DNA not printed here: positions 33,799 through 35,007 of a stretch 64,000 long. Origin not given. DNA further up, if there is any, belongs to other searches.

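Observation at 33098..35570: Three-gene TIR / membrane-anchored HNH / membrane-protein operon: candidate undescribed Thoeris-like defence system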

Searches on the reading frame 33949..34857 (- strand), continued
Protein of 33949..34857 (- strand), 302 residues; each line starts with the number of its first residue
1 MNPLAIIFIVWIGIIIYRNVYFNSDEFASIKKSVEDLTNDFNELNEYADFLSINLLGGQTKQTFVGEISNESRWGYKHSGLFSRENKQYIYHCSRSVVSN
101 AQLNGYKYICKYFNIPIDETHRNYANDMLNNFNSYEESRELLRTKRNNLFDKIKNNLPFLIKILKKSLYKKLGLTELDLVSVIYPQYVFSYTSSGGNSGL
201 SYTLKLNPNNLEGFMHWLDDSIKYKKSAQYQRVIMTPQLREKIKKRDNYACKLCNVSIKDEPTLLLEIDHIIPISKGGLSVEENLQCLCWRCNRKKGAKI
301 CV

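Call 56: search_dna_similar(query=window:33949-34857:-, collection=phages, mode=protein, max_rows=15)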
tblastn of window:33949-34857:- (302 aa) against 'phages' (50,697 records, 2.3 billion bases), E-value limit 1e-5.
Records with a match: 26; places in all: 26; records where one place covers at least 80% of the query: 1.
Best place of each record, by identity: <60% 26.
By first word of the organism name: Burkholderia 6; Bacteriophage 5; Synechococcus 3; Gordonia 3; Pseudomonas 2; Mycobacterium 1; Lachnospiraceae 1; Nitrosopumilaceae 1; Proteus 1; Blautia 1; and 2 more.
By host as written in the record: - 8; Burkholderia sp. 6; Gordonia terrae 3612 3; Synechoccus sp. 2; Mycobacterium abscessus GD13 1; Lachnospiraceae 1; Synechococcus sp. WH 7803 1; Proteus vulgaris 1; and 3 more.
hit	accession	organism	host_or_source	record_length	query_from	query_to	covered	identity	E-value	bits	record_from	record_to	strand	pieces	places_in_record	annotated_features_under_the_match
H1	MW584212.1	Mycobacterium phage prophiGD13-2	Mycobacterium abscessus GD13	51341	18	300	94%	37.5%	3e-53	192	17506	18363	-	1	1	29: HNH endonuclease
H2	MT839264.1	Bacteriophage sp.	human fecal samples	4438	182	299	39%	49.2%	1e-29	123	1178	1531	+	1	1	record has no annotation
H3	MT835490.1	Bacteriophage sp.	human fecal samples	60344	181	300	40%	47.5%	2e-28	120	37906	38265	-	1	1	record has no annotation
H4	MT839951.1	Bacteriophage sp.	human fecal samples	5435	185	299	38%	44.3%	2e-23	105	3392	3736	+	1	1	record has no annotation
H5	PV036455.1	Lachnospiraceae phage IMGVR 15430980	Lachnospiraceae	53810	220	298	26%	50.6%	2e-14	79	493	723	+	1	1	hypothetical protein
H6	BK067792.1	Nitrosopumilaceae spindle-shaped virus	seawater environment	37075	223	300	26%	48.7%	7e-7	57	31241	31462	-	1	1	ORF66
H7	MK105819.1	Synechococcus phage S-H1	Synechococcus sp. WH 7803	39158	231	296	22%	48.5%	3e-9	64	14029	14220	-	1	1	hypothetical protein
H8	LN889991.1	Bacteriophage 15G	-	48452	228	299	24%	44.4%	2e-8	61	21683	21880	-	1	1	record has no annotation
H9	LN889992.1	Pseudomonas phage 15b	-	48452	228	299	24%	44.4%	2e-8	61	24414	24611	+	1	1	record has no annotation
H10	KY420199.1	Proteus phage vB_PvuS_Pm34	Proteus vulgaris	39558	228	299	24%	43.2%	5e-7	57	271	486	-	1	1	holin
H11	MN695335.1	Synechococcus phage B23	Synechoccus sp.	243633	230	297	23%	45.6%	7e-7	56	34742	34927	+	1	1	hypothetical protein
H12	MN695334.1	Synechococcus phage B3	Synechoccus sp.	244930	230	297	23%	45.6%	7e-7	56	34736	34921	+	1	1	hypothetical protein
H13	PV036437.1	Blautia phage NatCom_27009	Blautia sp.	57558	225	300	25%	38.2%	2e-6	55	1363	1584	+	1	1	HNH endonuclease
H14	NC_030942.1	Gordonia phage BritBrat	Gordonia terrae 3612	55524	228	299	24%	39.1%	9e-7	56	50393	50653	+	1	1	86: HNH endonuclease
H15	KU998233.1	Gordonia phage BritBrat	Gordonia terrae 3612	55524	228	299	24%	39.1%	9e-7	56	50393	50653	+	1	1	86: HNH endonuclease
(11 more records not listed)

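Call 57: search_dna_similar(query=window:33949-34857:-, collection=plasmids, mode=protein, max_rows=15)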
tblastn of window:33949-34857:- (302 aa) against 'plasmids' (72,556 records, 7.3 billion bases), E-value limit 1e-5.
Records with a match: 9; places in all: 10; records where one place covers at least 80% of the query: 5.
Best place of each record, by identity: <60% 9.
By first word of the organism name: Leptospira 3; Pseudomonas 2; Psychrobacter 1; Arthrobacter 1; Rhodococcus 1; Vagococcus 1.
By predicted mobility (MOB-suite, as given by PLSDB): non-mobilizable 5; mobilizable 3; conjugative 1.
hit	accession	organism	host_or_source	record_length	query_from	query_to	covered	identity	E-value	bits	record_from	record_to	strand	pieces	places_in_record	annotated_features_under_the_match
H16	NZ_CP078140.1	Pseudomonas savastanoi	Olea europaea,knots on olive ...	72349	21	302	93%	39.3%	5e-54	196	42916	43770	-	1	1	HNH endonuclease signature motif containing protein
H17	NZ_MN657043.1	Psychrobacter sp.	-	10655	21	300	93%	38.1%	4e-56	202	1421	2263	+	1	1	Ltp family lipoprotein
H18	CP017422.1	Arthrobacter sp. ZXY-2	whole organism,soil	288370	21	300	93%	35.8%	1e-48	181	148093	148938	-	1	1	hypothetical protein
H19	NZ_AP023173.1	Rhodococcus qingshengii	-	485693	18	296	92%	35.6%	2e-48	180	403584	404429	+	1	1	HNH endonuclease signature motif containing protein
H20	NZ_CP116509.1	Vagococcus lutrae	Bos taurus,whole organism,fecal sample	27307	21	300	93%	34.5%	7e-42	160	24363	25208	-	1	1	HNH endonuclease signature motif containing protein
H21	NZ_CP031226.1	Pseudomonas amygdali pv. lachrymans str. M301315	-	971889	239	297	20%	47.5%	1e-6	57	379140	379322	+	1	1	HNH endonuclease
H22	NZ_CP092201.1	Leptospira weilii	Homo sapiens,blood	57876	246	297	17%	51.9%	1e-6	57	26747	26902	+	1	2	HNH endonuclease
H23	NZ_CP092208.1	Leptospira weilii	Homo sapiens,blood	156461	246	297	17%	51.9%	1e-6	57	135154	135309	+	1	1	HNH endonuclease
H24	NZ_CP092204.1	Leptospira weilii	Homo sapiens,blood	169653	246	297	17%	51.9%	1e-6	57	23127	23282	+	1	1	HNH endonuclease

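Call 59: get_annotated_region(hit=H1, flank=5000)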
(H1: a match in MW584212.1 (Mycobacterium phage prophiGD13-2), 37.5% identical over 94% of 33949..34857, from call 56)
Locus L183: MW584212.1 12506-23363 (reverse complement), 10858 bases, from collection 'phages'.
description: Mycobacterium phage prophiGD13-2, complete genome.
organism: Mycobacterium phage prophiGD13-2 (NCBI taxid 2813241)
taxonomy: Viruses; Duplodnaviria; Heunggongvirae; Uroviricota; Caudoviricetes
host: Mycobacterium abscessus GD13; source: -; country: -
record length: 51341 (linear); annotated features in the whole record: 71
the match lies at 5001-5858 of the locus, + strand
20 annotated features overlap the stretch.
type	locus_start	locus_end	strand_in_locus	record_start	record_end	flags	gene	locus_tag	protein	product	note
CDS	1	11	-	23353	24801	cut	40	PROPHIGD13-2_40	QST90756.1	portal protein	-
CDS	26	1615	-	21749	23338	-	39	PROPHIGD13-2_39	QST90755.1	terminase large subunit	-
CDS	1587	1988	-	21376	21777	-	38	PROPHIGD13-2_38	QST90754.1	terminase small subunit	-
CDS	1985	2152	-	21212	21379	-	37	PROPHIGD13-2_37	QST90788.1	hypothetical protein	-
CDS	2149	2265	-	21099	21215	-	36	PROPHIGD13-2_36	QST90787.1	hypothetical protein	-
CDS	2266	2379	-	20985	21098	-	35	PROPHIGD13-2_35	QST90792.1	hypothetical protein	-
CDS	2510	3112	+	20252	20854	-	34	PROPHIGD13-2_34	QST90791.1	hypothetical protein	-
CDS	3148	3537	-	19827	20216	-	33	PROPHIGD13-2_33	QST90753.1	HNH endonuclease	-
CDS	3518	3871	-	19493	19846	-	32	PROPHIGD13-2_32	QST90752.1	hypothetical protein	-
CDS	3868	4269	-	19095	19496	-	31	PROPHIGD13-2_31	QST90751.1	hypothetical protein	-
CDS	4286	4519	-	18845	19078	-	30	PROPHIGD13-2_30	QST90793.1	hypothetical protein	-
CDS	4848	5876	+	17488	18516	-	29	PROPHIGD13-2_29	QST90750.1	HNH endonuclease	-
CDS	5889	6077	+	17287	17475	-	28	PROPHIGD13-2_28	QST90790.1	hypothetical protein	-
CDS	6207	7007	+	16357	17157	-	27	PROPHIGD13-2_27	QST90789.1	hypothetical protein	-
CDS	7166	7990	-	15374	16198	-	26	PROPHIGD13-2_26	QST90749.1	hypothetical protein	-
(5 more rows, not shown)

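Call 60: get_annotated_region(hit=H17, flank=4000)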
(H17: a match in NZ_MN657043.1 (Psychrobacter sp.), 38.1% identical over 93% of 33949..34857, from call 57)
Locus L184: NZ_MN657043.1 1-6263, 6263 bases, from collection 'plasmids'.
description: Psychrobacter sp. strain ANT_P18B plasmid pA18BP2, complete sequence
organism: Psychrobacter sp. (NCBI taxid 56811)
taxonomy: Bacteria; Pseudomonadota; Gammaproteobacteria; Moraxellales; Moraxellaceae; Psychrobacter; Psychrobacter sp.
host: -; source: -; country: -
typing (MOB-suite, as given by PLSDB): mobilizable; replicon rep_cluster_1403; relaxase MOBP
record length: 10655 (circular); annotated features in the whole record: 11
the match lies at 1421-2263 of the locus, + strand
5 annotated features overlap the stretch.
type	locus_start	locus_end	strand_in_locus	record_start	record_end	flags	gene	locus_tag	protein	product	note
CDS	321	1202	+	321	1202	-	-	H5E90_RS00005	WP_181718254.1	replication initiation protein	-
CDS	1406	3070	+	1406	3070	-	-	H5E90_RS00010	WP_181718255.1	Ltp family lipoprotein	-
CDS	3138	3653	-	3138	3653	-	-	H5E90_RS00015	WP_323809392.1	PH domain-containing protein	-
CDS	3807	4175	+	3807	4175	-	mobC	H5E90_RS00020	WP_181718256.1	plasmid mobilization relaxosome protein MobC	-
CDS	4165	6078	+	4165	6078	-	-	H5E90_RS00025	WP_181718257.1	relaxase/mobilization nuclease domain-containing protein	-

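Call 61: search_protein_families(library=pfam, proteins=[L184:1406-3070:+, L096:7968-10190:+, P0091, L041:7896-9440:+, L056:4046-5251:+, L069:7977-9161:+, L059:7422-8612:+, L079:7686-8885:+, L091:7809-8975:+, P0063], max_evalue=0.001)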
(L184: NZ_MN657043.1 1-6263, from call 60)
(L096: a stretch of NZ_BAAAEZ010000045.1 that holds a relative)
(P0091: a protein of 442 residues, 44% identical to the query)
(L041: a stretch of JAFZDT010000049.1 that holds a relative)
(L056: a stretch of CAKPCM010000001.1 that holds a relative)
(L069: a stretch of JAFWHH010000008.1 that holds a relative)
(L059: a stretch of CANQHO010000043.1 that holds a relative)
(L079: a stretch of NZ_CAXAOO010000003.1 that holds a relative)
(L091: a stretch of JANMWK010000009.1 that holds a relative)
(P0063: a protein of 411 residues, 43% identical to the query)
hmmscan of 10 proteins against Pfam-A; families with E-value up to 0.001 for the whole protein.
L184:1406-3070:+ (554 aa): 3 families
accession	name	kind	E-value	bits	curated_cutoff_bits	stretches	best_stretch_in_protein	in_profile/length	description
PF07553.16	Lipoprotein_Ltp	-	6.2e-29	100.3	23.2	3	457-502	1-48/48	Host cell surface-exposed lipoprotein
PF01844.29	HNH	-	3.1e-12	46.9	21.4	1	237-284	1-46/47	HNH endonuclease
PF14279.12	HNH_5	-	1.2e-11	44.7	27.5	1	237-286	1-47/56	HNH endonuclease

L096:7968-10190:+ (740 aa): 5 families
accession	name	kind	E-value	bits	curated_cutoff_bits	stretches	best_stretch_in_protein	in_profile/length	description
PF07553.16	Lipoprotein_Ltp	-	9.4e-60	199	23.2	6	523-567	1-48/48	Host cell surface-exposed lipoprotein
PF01844.29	HNH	-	2.3e-13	50.5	21.4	1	260-307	1-46/47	HNH endonuclease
PF14279.12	HNH_5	-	1.5e-12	47.7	27.5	1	260-310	1-48/56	HNH endonuclease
PF21083.2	ZapC_N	-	0.00019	22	27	0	654-685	24-55/88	Cell-division protein ZapC, N-terminal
PF16699.10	CSTF1_dimer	-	0.0006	19.9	26.6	0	546-557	13-24/57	Cleavage stimulation factor subunit 1, dimerisation domain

P0091 (442 aa): 2 families
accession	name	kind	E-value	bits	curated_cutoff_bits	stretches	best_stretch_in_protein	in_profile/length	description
PF01844.29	HNH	-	2e-14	53.9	21.4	1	253-300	1-46/47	HNH endonuclease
PF14279.12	HNH_5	-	1.3e-12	47.9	27.5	1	253-309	1-54/56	HNH endonuclease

L041:7896-9440:+ (514 aa): 2 families
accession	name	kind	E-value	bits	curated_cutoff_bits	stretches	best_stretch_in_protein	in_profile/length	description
PF01844.29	HNH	-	4.3e-12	46.4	21.4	1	269-317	1-47/47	HNH endonuclease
PF14279.12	HNH_5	-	2.4e-08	34.2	27.5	1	269-320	1-49/56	HNH endonuclease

L056:4046-5251:+ (401 aa): 5 families
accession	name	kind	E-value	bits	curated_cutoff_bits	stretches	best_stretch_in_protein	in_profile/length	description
PF01844.29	HNH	-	1.4e-14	54.4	21.4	1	295-342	1-46/47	HNH endonuclease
PF14279.12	HNH_5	-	2.8e-12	46.8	27.5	1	295-350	1-53/56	HNH endonuclease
PF05154.21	TM2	-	9.2e-12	45.4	27.9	1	19-59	9-50/51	TM2 domain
PF09851.14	SHOCT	-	4.8e-05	23.4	27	1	372-397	1-26/28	Short C-terminal domain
PF02945.21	Endonuclease_7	-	0.00027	21.2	23.6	1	279-348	10-70/82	Recombination endonuclease VII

L069:7977-9161:+ (394 aa): 3 families
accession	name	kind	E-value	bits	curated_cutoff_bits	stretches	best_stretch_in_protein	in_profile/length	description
PF01844.29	HNH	-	3e-13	50.1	21.4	1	255-303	1-47/47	HNH endonuclease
PF14279.12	HNH_5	-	4e-13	49.5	27.5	1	255-305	1-48/56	HNH endonuclease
PF09851.14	SHOCT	-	2.8e-06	27.3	27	1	367-392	3-28/28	Short C-terminal domain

L059:7422-8612:+ (396 aa): 2 families
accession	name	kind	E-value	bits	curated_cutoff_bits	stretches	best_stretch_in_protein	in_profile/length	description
PF01844.29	HNH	-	1.8e-14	54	21.4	1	345-393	1-47/47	HNH endonuclease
PF14279.12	HNH_5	-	6.3e-09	36.1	27.5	1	345-394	1-47/56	HNH endonuclease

L079:7686-8885:+ (399 aa): 2 families
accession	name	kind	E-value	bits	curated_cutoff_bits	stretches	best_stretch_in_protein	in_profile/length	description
PF01844.29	HNH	-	3.7e-14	53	21.4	1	342-389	1-46/47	HNH endonuclease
PF14279.12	HNH_5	-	5.6e-12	45.8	27.5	1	342-397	1-53/56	HNH endonuclease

L091:7809-8975:+ (388 aa): 2 families
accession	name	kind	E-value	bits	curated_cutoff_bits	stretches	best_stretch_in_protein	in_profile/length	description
PF01844.29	HNH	-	1.5e-11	44.7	21.4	1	328-365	11-46/47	HNH endonuclease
PF14279.12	HNH_5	-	3.2e-11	43.4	27.5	1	318-369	1-49/56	HNH endonuclease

P0063 (411 aa): 2 families
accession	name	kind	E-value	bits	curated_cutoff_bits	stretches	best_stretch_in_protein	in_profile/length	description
PF01844.29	HNH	-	1.3e-14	54.5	21.4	1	361-408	1-46/47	HNH endonuclease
PF14279.12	HNH_5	-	6.7e-12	45.6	27.5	1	361-410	1-47/56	HNH endonuclease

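Call 77: fold_search(model_id=the predicted structure, library=viral)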
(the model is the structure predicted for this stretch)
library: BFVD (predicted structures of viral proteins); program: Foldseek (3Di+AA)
matches with E <= 10: 412; with E <= 0.001: 5
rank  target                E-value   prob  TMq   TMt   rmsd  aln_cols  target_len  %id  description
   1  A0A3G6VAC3            4.7e-05  1.00  0.20  0.21  19.5       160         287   23  (no name in the UniProt tables at hand)
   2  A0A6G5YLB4            3.8e-04  1.00  0.20  0.24  11.1       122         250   20  (no name in the UniProt tables at hand)
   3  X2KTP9                4.8e-04  1.00  0.19  0.26  15.9       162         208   18  (no name in the UniProt tables at hand)
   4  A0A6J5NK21            7.4e-04  1.00  0.18  0.50   3.9        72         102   43  HNHc domain containing protein [uncultured Caudovirales phage]
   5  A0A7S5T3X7            7.8e-04  1.00  0.19  0.41   8.4        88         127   31  (no name in the UniProt tables at hand)
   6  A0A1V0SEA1            1.1e-03  1.00  0.19  0.50   2.8        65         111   40  HNH endonuclease [Indivirus ILV1]
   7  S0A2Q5                1.4e-03  1.00  0.18  0.36   2.3        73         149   30  HNH endonuclease [Cellulophaga phage phi46:3]
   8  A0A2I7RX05            1.7e-03  1.00  0.18  0.41  10.3        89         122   36  (no name in the UniProt tables at hand)
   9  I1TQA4                1.8e-03  1.00  0.17  0.40   1.7        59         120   41  (no name in the UniProt tables at hand)
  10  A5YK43                1.9e-03  1.00  0.18  0.28   6.3        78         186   32  HNH nuclease domain-containing protein [Mycobacterium phage Tweety]
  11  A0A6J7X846            2.9e-03  1.00  0.21  0.56   3.1        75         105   29  HNHc domain containing protein [uncultured Caudovirales phage]
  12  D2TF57                2.9e-03  1.00  0.19  0.38   9.5        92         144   23  (no name in the UniProt tables at hand)
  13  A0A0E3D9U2            2.9e-03  1.00  0.20  0.28  12.5       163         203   16  Putative HNH endonuclease [Bacillus phage BCP8-2]
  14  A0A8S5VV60            3.1e-03  1.00  0.20  0.15   5.3        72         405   35  (no name in the UniProt tables at hand)
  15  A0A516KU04            3.1e-03  1.00  0.20  0.34   8.1        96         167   27  HNH endonuclease [Gordonia phage Mayweather]
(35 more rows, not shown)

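Call 96: search_solved_structures(query=A1, max_evalue=0.01)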
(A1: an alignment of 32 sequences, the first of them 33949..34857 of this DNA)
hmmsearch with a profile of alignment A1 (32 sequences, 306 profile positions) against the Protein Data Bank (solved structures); distinct sequences matched with E-value up to 0.01: 7.
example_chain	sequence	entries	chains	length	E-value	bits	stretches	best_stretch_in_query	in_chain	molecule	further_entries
6ghc_A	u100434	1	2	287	6.2e-05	25.6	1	247-299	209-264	5-methylcytosine-specific restriction enzyme A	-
8d2k_A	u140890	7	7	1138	0.00018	24.1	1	244-302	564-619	CRISPR-associated endonuclease, Csn1 family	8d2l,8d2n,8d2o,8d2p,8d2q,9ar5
5mkw_A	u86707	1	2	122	0.00033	23.2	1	271-303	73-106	DNA annealing helicase and endonuclease ZRANB3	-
6me0_C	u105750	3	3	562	0.00055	22.5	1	194-299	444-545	Maturase reverse transcriptase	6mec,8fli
5h0m_A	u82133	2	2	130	0.0014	21.2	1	242-302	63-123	HNH endonuclease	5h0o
4h9d_A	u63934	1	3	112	0.0016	21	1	254-301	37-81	HNH endonuclease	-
9k2z_A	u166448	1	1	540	0.002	20.6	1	239-300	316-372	HfmIscB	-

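Call 101: find_related_loci(query=A1, collection=viral_contigs, flank=5000)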
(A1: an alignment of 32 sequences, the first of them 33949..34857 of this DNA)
Query A1 (302 aa) in viral_contigs; peptide patterns used: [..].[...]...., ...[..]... (x = any residue, [..] = any of these).
489 stretches matched a pattern; 148 encode a relative of the query (tblastn E <= 1e-3); the best 80 are kept; 80 distinct loci.
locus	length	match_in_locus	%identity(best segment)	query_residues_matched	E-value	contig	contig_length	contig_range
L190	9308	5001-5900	44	6-299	7e-81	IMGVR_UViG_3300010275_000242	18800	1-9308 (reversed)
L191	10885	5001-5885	43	4-300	6e-79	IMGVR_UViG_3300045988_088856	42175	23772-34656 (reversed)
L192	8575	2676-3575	42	3-300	3e-78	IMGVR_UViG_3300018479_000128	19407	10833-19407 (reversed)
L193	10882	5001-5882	42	4-300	6e-78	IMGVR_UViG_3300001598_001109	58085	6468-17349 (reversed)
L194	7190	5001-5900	43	3-300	2e-77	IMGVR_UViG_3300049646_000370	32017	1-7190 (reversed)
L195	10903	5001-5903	42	1-300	3e-77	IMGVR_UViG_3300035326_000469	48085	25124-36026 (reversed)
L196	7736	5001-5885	44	4-300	2e-77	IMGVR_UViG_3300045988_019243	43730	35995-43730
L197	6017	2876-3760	43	4-300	2e-77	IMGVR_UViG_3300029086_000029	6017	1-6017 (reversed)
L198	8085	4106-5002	44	4-300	4e-77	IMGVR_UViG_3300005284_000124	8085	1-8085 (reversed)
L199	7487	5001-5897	44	4-300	4e-77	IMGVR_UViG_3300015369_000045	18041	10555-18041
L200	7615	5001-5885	44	4-300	7e-77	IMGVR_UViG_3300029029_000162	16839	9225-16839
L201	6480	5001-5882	42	5-300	1e-76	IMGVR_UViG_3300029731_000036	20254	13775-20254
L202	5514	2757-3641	44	4-300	1e-76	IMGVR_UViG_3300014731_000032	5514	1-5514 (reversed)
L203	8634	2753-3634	42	5-300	3e-76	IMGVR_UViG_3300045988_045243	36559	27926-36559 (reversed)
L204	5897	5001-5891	42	4-299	2e-75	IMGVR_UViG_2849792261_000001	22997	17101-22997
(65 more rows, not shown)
